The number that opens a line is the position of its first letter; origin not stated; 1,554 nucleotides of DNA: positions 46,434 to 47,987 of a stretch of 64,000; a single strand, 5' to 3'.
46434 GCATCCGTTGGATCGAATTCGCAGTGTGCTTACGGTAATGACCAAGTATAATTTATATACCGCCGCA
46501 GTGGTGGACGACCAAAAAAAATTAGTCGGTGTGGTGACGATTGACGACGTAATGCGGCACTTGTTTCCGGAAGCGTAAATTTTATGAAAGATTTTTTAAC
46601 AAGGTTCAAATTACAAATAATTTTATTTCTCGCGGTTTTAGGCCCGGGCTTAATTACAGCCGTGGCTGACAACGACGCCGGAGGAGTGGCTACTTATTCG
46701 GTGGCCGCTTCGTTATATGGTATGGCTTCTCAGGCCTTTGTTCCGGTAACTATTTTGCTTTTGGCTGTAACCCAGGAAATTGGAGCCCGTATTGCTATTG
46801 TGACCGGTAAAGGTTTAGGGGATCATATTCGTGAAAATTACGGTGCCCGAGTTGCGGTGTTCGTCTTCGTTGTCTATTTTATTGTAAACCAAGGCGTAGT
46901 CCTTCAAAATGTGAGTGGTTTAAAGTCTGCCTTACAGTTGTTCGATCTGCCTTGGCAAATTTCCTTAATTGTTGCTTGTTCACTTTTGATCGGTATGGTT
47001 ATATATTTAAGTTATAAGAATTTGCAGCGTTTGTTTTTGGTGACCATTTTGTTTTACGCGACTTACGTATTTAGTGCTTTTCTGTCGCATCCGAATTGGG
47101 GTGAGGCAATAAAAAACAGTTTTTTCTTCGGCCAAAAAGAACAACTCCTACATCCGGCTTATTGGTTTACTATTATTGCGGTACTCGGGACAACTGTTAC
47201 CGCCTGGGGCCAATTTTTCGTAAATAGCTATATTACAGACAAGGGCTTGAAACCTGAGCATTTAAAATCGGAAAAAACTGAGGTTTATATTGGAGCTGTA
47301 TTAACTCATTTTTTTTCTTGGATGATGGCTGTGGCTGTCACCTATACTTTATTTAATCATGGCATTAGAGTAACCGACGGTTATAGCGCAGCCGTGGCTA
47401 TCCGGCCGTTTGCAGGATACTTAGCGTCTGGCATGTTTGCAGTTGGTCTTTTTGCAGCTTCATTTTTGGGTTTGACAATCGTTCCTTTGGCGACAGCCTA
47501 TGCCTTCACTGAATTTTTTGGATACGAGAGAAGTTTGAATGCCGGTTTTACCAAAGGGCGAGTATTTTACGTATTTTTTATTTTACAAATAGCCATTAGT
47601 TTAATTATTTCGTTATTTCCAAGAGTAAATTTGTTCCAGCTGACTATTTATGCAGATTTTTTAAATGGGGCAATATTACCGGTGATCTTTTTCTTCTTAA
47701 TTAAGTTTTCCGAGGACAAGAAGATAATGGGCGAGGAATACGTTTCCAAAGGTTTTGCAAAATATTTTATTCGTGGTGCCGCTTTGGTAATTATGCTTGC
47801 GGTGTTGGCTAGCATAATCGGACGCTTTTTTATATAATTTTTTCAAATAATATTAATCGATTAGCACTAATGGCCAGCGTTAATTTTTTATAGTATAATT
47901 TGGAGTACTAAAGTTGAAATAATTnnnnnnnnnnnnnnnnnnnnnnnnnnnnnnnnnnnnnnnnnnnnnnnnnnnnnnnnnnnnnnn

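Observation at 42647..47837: Magnesium module: MgtA P-type ATPase next to a soluble MgtE-N/CBS protein translationally coupled to an NRAMP-related transporter with a non-canonical metal-site motif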

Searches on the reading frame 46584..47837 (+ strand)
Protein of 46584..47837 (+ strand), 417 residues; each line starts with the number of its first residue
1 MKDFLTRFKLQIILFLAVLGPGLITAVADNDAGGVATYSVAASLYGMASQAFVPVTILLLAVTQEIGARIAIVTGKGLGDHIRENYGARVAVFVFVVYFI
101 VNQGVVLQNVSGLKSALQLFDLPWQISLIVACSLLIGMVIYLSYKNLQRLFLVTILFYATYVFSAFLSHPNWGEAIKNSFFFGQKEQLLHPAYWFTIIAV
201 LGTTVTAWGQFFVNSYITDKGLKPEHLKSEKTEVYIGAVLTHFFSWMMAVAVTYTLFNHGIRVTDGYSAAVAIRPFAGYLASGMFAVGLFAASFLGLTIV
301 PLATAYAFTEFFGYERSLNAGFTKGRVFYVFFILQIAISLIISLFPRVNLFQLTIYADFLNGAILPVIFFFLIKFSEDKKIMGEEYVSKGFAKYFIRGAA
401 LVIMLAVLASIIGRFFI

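Call 3: search_protein_families(library=pfam, proteins=[window:46584-47837:+], max_evalue=0.01)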
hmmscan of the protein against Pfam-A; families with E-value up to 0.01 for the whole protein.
window:46584-47837:+ (417 aa): 1 family
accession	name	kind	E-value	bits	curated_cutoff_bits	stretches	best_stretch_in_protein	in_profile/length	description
PF01566.24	Nramp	-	7.6e-57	193.4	29.8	1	35-386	1-354/357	Natural resistance-associated macrophage protein-like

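Call 4: search_protein_families(library=ncbifam, proteins=[window:46584-47837:+], max_evalue=0.01)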
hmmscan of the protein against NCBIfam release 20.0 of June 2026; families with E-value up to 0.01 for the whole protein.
window:46584-47837:+ (417 aa): 3 families
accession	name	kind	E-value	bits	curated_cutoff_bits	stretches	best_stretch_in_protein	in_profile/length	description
NF001923.0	PRK00701.1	subfamily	5.2e-19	68.2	430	1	15-405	33-427/439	Mn(2+) uptake NRAMP transporter MntH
NF037982.1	Nramp_1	equivalog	1.2e-08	34.6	50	1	20-205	1-193/404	Nramp family divalent metal transporter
TIGR01197.1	nramp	subfamily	2.8e-07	30.2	272.5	1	16-262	4-254/390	metal ion transporter, metal ion (Mn2+/Fe2+) transporter (Nramp) family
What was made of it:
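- On NRMT (NRAMP-related Mg2+ transporters, SLC11 clade): The protein scores below the cut-offs of the NCBIfam MntH/Nramp models (call 4).
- Checked: 46584-47837 (417 aa): Pfam Nramp at 193 bits (call 3), but below the cut-offs of all three NCBIfam Nramp/MntH models (call 4).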

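Call 5: search_solved_structures(query=window:46584-47837:+, max_evalue=0.001, show_alignments=4)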
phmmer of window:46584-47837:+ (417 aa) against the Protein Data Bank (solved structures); distinct sequences matched with E-value up to 0.001: 13.
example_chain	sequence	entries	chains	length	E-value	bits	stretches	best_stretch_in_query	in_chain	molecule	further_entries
7qia_A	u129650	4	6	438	2.5e-70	241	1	11-396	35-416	Divalent metal cation transporter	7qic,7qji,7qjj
10ky_A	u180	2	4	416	8.7e-09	38.3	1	17-404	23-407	Divalent metal cation transporter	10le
8e6i_A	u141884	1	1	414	5.3e-05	25.8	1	15-316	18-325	Divalent metal cation transporter MntH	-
8e5s_A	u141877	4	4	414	8.4e-05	25.2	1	15-316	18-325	Divalent metal cation transporter MntH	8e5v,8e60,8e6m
6d91_A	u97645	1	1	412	0.00014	24.4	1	15-316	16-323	Divalent metal cation transporter MntH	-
8e6n_A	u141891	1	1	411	0.00014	24.4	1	15-316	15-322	Divalent metal cation transporter MntH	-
8e6l_A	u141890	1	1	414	0.00015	24.4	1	15-316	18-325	Divalent metal cation transporter MntH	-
8e6h_A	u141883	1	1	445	0.00016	24.3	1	15-316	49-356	Divalent metal cation transporter MntH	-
5kte_A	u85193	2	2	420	0.00019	24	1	15-316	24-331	Divalent metal cation transporter MntH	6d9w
5m8k_A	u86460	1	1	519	0.00029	23.4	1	15-178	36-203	Divalent metal cation transporter MntH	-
5m87_A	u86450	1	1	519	0.0003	23.4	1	15-178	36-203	Divalent metal cation transporter MntH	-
5m8j_A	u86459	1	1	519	0.00037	23.1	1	15-178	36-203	Divalent metal cation transporter MntH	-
6c3i_A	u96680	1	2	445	0.00069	22.2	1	16-316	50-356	Divalent metal cation transporter MntH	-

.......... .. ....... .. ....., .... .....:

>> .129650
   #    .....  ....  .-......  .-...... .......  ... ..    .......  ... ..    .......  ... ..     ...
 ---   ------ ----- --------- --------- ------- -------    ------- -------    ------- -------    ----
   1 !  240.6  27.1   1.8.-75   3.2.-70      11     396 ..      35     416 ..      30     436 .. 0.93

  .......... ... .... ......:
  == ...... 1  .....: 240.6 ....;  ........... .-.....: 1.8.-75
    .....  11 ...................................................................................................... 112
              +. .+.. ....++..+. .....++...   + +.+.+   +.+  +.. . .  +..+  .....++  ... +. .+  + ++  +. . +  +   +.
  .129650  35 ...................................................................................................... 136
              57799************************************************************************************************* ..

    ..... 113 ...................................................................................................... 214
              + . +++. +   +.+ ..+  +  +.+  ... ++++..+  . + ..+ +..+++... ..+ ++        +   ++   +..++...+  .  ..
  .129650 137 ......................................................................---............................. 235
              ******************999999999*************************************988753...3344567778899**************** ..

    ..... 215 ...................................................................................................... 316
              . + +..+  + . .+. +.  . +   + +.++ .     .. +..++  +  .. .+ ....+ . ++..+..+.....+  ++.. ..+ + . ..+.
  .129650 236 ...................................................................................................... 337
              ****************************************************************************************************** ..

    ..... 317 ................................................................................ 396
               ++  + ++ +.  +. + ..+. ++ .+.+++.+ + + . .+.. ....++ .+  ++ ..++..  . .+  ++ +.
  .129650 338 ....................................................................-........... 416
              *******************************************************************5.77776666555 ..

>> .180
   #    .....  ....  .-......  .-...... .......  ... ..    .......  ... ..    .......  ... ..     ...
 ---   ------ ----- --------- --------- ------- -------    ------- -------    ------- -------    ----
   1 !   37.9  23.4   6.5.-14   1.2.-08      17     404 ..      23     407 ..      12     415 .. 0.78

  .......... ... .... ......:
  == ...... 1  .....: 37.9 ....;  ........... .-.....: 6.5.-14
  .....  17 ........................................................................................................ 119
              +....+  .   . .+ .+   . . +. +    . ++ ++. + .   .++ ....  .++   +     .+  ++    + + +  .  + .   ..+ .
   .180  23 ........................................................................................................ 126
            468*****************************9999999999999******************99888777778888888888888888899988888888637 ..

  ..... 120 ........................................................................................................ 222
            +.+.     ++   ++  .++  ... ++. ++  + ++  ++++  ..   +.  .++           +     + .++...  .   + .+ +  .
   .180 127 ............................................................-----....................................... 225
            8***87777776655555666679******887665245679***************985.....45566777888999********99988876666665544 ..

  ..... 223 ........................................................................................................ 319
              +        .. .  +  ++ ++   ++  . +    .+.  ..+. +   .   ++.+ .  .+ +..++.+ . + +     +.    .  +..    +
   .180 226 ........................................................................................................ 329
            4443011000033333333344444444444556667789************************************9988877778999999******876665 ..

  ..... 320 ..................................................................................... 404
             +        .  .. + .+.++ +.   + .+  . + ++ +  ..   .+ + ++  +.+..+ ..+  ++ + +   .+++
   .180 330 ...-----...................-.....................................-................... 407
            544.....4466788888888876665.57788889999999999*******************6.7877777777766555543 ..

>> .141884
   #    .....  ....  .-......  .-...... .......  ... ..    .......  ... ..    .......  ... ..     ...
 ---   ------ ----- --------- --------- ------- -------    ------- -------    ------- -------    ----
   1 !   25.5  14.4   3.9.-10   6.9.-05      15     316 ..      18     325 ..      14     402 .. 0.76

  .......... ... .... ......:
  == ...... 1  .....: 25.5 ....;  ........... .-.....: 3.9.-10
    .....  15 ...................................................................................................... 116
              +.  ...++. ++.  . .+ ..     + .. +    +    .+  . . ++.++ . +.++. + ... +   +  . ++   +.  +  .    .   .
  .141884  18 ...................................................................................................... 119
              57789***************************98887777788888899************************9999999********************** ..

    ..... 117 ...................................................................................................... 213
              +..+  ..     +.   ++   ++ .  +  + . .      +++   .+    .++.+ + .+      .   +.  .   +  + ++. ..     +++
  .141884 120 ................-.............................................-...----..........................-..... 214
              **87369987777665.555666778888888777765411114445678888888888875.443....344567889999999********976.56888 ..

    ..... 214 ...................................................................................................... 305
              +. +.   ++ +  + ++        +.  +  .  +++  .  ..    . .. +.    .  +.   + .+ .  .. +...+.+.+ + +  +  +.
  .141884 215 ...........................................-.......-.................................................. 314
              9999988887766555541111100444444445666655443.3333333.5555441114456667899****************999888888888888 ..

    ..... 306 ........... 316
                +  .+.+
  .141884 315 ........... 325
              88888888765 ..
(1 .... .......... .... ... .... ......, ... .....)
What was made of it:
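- On NRMT (NRAMP-related Mg2+ transporters, SLC11 clade): EleNRMT E=2.5e-70 against DraNramp about 1e-4 and EcoDMT about 3e-4 (call 5).
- Closest known: EleNRMT from Eggerthella lenta. Same: E=2.5e-70 over residues 11-396 (call 5).
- EleNRMT is the best solved match, E=2.5e-70 (call 5).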

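Call 27: search_protein_representatives(protein=window:46584-47837:+)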
Query: 417 residues. Proteins with E-value up to 0.001 (for the whole library): 5361; up to 1e-10: 1702; up to 1e-30: 186. The best 150 are listed.
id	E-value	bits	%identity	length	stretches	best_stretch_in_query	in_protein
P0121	3.0e-112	392.2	50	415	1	4-413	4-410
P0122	4.0e-95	335.8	59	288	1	128-416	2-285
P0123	9.0e-90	318.2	42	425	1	2-416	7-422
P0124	1.2e-88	314.5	51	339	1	9-334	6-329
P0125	3.5e-78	280.0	38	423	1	3-383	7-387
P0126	2.3e-71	257.6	39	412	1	8-411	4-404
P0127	6.6e-71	256.1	36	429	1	9-412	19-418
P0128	1.2e-70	255.2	36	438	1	9-389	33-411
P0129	5.9e-70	252.9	37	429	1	7-384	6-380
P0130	3.2e-69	250.5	36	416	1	7-404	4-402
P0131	2.7e-66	240.9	37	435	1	11-417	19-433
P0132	1.5e-63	231.8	35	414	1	13-399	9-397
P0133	8.0e-62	226.2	35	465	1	14-414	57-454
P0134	1.6e-59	218.6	35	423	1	12-398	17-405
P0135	2.0e-59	218.2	34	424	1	8-415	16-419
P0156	6.0e-49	183.8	41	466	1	6-247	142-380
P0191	5.9e-40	154.2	31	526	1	16-412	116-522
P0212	3.0e-38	148.5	29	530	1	13-403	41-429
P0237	1.5e-35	139.6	31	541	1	9-338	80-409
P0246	5.5e-35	137.8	32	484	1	9-355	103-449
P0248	7.2e-35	137.4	30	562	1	11-411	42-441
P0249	1.2e-34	136.7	28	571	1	12-406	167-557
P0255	4.2e-34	134.9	33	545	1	8-330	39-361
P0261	8.9e-34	133.8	29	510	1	19-403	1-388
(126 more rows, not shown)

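Call 31: find_related_loci(query=A2, collection=genome_contigs, flank=6000)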
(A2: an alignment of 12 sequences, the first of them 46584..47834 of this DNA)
Query A2 (417 aa) in genome_contigs; peptide patterns used: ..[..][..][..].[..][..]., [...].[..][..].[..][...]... (x = any residue, [..] = any of these).
600 stretches matched a pattern (row limit reached: there are more); 597 encode a relative of the query (tblastn E <= 1e-3); the best 80 are kept; 80 distinct loci.
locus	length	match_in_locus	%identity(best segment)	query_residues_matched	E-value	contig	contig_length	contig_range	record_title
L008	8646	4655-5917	66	1-415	2e-171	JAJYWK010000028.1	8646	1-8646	MAG: bacterium isolate FK3.bin112 NODE_16248_length_8646_cov_3.006926, whole genome shotgun sequence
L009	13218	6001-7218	60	5-408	2e-160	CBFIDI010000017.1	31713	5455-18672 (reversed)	MAG: Rickettsiales bacterium isolate Co_bin_67_permissive genome assembly, contig: Co_bin_67_permissive_c18, whole genom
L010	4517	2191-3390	53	11-413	2e-116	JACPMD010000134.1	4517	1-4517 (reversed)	MAG: Candidatus Roizmanbacteria bacterium isolate NC_groundwater_539_Ag_S-0.1um_39_6 S35_SO-1_scaffold_441092, whole gen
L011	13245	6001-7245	49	1-416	2e-113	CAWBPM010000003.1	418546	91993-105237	MAG: Candidatus Levybacteria bacterium isolate MFD01476.bin.1.72 genome assembly, contig: contig_44256, whole genome sho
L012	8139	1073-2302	44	1-414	1e-106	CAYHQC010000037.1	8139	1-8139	MAG TPA_asm: uncultured Gammaproteobacteria bacterium isolate ERP119705_co15_352 genome assembly, contig: NODE_10881_len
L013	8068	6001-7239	64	1-414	4e-168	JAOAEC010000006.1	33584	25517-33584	MAG: Patescibacteria group bacterium isolate SKW25 NODE_6_length_33584_cov_5.168592, whole genome shotgun sequence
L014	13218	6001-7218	43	11-415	7e-100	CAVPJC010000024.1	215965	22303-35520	MAG: uncultured Chloroflexia bacterium isolate MFD00032.bin.2.147 genome assembly, contig: contig_75643, whole genome sh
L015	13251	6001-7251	44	1-416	6e-100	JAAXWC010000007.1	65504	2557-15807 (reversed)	MAG: Candidatus Roizmanbacteria bacterium isolate W9_Combined_metabat1_114 W9_Combined_metabat1_114_NODE_240, whole geno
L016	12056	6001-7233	43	2-415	5e-99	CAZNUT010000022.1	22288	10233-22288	MAG TPA_asm: uncultured Gammaproteobacteria bacterium isolate SRP192515_co1_185 genome assembly, contig: NODE_2139_lengt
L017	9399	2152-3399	40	2-416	2e-95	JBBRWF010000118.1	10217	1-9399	MAG: Anaerolineales bacterium isolate La4_concoct.061 La4_concoct.061_K_3157050_L_10217_cov_9.9957, whole genome shotgun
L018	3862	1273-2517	41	1-415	7e-96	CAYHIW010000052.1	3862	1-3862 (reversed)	MAG TPA_asm: uncultured Gammaproteobacteria bacterium isolate ERP119705_co13_443 genome assembly, contig: NODE_30464_len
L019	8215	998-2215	40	11-415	1e-92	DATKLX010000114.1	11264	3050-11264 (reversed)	MAG TPA_asm: Anaerolineaceae bacterium isolate SMAG_U14696 k141_761391, whole genome shotgun sequence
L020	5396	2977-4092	42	11-384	5e-92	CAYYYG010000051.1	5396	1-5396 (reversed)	MAG TPA_asm: uncultured Gammaproteobacteria bacterium isolate SRP192515_co2_325 genome assembly, contig: NODE_13906_leng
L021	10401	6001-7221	41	11-416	6e-89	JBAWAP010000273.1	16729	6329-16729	MAG: Anaerolineae bacterium isolate MFD04381_ilm_asm_bin11 k127_111258, whole genome shotgun sequence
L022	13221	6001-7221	42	6-411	3e-95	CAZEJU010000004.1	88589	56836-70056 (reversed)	MAG TPA_asm: uncultured Gammaproteobacteria bacterium isolate binchicken_co105_439 genome assembly, contig: NODE_265_len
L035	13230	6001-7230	37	1-414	2e-79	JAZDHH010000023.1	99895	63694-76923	MAG: Nanoarchaeota archaeon isolate MEGAHIT-group-0.31 k141_16878889, whole genome shotgun sequence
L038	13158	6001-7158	37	4-389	4e-79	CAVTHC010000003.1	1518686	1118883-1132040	MAG: Terriglobia bacterium isolate MFD06085.bin.1.62 genome assembly, contig: contig_18044, whole genome shotgun sequenc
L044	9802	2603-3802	37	7-409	2e-78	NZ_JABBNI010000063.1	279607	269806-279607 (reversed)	Clostridium muellerianum strain P21 NODE_6_length_279607_cov_143.478013, whole genome shotgun sequence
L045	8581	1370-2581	37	11-414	5e-78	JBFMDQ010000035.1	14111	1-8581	MAG: Nitrospirota bacterium isolate MAG223 MAG223_35, whole genome shotgun sequence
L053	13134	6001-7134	38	1-383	2e-77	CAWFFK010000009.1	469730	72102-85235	MAG: uncultured Bacteroidales bacterium isolate MFD02416.bin.2.233 genome assembly, contig: contig_40883, whole genome s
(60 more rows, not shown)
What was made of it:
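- The pairing spans Patescibacteria, Chloroflexota, Acidobacteriota, Nitrospirota, Bacillota, Bacteroidales, Proteobacteria and a bin labelled Nanoarchaeota (call 31).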

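Call 54: search_protein_families(library=pfam, proteins=[L045:96-1355:+, L014:4516-5925:+, L044:1320-2579:+, L038:4399-5766:+, L035:4725-5987:+, L053:4568-5845:+], max_evalue=0.01)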
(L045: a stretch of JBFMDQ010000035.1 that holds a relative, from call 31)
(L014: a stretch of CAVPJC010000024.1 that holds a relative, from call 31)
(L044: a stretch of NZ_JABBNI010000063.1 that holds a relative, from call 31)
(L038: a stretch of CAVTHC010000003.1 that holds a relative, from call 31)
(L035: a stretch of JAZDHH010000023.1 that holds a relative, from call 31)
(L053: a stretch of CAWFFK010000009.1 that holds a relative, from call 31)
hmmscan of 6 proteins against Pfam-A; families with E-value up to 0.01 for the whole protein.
L045:96-1355:+ (420 aa): 4 families
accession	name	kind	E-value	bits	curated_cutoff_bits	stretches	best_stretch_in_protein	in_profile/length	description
PF03448.22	MgtE_N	-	3.4e-28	98.6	25.9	1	187-288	1-102/102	MgtE intracellular N domain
PF00571.33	CBS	-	7.9e-21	74.6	24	2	355-408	2-55/57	CBS domain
PF05239.21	PRC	-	8.7e-10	38.9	21.2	1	5-69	2-70/78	PRC-barrel domain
PF14841.11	FliG_M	-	6.5e-08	33.1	25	1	225-259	13-47/76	FliG middle domain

L014:4516-5925:+ (470 aa): 4 families
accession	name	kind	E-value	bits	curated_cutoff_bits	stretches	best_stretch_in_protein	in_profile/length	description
PF03448.22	MgtE_N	-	1.1e-25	90.6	25.9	1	235-336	1-102/102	MgtE intracellular N domain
PF00571.33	CBS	-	3.4e-17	62.9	24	2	402-456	1-55/57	CBS domain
PF14841.11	FliG_M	-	0.00011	22.8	25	1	286-316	14-44/76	FliG middle domain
PF05239.21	PRC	-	0.0085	16.5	21.2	0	54-79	4-29/78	PRC-barrel domain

L044:1320-2579:+ (420 aa): 5 families
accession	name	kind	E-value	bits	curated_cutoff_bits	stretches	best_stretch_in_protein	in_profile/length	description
PF03448.22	MgtE_N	-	1.6e-27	96.4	25.9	1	186-287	1-102/102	MgtE intracellular N domain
PF00571.33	CBS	-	1.5e-18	67.3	24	2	354-407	2-55/57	CBS domain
PF05239.21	PRC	-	3e-08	34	21.2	1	7-59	4-58/78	PRC-barrel domain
PF01706.21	FliG_C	-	7.2e-05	23.5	23.3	1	229-285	22-78/108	FliG C-terminal domain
PF14841.11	FliG_M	-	0.0025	18.4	25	0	208-237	21-50/76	FliG middle domain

L038:4399-5766:+ (456 aa): 5 families
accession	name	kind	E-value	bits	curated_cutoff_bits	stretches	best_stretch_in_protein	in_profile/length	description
PF03448.22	MgtE_N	-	3.7e-27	95.3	25.9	1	231-332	1-102/102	MgtE intracellular N domain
PF00571.33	CBS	-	3.2e-12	47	24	1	403-452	6-55/57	CBS domain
PF05239.21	PRC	-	1.3e-07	31.9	21.2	1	45-114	2-75/78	PRC-barrel domain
PF14841.11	FliG_M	-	0.0014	19.3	25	0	285-315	17-47/76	FliG middle domain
PF01706.21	FliG_C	-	0.0044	17.7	23.3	0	238-292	23-76/108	FliG C-terminal domain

L035:4725-5987:+ (421 aa): 3 families
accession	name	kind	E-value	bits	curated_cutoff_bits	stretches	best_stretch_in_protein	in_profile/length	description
PF03448.22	MgtE_N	-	1.4e-22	80.5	25.9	1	180-281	1-102/102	MgtE intracellular N domain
PF00571.33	CBS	-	8.5e-16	58.5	24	2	347-400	1-54/57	CBS domain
PF05239.21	PRC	-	5.1e-08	33.2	21.2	1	3-69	4-78/78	PRC-barrel domain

L053:4568-5845:+ (426 aa): 6 families
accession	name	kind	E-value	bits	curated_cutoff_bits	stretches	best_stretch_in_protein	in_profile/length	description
PF03448.22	MgtE_N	-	4.5e-27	95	25.9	1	196-296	1-101/102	MgtE intracellular N domain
PF00571.33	CBS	-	2e-16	60.5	24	2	363-417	1-55/57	CBS domain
PF05239.21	PRC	-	1.6e-05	25.2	21.2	1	8-37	3-32/78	PRC-barrel domain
PF14841.11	FliG_M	-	0.00027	21.6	25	0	216-241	19-44/76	FliG middle domain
PF16511.11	FERM_f0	-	0.0036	18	26.9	0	307-344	15-55/81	N-terminal or F0 domain of Talin-head FERM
PF14842.11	FliG_N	-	0.0038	18.3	25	0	246-281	5-40/104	FliG N-terminal domain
